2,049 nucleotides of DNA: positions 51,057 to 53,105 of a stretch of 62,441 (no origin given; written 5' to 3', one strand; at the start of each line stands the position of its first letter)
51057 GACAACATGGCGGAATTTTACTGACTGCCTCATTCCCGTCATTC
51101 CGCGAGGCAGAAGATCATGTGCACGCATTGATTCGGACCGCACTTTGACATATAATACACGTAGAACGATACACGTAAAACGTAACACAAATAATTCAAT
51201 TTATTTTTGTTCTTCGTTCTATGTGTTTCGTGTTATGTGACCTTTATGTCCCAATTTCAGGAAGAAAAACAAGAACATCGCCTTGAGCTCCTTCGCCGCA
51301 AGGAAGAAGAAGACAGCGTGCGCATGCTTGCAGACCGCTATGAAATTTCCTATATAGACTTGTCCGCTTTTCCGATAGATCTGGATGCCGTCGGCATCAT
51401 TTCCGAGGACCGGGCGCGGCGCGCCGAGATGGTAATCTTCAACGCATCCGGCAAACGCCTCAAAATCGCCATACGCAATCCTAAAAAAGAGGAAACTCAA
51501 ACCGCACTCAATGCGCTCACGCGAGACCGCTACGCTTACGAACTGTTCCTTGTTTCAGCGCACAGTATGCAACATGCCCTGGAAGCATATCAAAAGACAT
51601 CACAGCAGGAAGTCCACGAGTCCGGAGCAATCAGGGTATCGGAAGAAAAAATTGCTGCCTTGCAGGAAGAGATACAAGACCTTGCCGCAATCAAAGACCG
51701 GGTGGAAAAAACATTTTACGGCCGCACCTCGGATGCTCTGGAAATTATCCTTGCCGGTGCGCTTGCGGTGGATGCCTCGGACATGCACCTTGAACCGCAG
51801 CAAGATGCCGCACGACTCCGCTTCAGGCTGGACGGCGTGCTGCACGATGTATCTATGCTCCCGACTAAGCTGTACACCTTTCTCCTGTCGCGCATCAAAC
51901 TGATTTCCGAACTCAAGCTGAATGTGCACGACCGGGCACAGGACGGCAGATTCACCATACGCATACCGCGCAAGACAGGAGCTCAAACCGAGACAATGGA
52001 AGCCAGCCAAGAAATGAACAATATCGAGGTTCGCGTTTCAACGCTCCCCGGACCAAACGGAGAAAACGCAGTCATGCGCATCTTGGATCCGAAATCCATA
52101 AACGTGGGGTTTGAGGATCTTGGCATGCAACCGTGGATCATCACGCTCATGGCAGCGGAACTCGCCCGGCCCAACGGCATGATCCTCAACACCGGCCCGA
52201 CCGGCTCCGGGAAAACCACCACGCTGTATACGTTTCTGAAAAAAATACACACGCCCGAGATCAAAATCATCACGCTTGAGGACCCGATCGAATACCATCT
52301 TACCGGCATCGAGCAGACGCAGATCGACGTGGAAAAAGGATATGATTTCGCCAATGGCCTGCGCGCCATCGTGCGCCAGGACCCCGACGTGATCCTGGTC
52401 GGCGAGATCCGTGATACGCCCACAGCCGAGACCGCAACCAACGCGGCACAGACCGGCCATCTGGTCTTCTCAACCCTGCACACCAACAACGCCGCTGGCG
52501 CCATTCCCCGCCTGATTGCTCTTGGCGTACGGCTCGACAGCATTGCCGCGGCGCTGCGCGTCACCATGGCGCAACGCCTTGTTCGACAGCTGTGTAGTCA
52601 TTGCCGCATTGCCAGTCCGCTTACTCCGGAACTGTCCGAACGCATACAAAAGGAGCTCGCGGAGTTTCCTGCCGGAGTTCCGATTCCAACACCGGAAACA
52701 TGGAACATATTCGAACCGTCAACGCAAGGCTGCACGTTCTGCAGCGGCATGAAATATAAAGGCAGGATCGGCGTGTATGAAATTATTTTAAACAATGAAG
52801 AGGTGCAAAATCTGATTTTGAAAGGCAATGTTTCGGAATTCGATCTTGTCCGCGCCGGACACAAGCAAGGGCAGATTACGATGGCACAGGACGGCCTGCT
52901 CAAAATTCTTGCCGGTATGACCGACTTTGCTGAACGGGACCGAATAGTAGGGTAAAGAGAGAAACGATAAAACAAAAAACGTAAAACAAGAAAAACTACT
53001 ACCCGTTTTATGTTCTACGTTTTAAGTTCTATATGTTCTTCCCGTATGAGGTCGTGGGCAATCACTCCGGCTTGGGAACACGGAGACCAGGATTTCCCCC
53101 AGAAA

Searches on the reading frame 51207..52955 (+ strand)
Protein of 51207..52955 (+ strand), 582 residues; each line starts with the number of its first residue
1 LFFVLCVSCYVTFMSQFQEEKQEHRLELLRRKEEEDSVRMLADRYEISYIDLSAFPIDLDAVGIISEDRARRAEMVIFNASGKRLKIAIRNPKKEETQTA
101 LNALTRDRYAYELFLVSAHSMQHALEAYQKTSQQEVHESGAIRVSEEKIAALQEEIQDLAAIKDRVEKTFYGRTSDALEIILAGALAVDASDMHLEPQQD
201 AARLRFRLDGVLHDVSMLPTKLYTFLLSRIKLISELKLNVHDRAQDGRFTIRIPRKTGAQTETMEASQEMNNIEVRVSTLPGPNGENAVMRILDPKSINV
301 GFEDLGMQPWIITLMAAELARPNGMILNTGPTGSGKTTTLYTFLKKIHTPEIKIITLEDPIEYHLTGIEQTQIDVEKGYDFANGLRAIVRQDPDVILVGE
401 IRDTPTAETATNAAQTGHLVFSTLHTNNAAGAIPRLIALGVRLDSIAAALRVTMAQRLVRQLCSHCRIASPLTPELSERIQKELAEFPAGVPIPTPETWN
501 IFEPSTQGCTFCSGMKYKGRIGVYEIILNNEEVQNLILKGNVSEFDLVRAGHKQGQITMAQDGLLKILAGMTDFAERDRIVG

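Call 75: search_protein_families(library=pfam, proteins=[window:51207-52955:+], max_evalue=0.00001)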
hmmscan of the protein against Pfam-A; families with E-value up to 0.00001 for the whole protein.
window:51207-52955:+ (582 aa): 2 families
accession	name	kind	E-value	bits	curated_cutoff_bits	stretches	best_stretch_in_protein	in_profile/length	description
PF00437.27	T2SSE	-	1.8e-105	353.1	24.9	1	179-577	13-368/370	Type II/IV secretion system protein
PF05157.20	MshEN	-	1.8e-09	37.9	23.1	1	45-133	1-88/90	MshEN domain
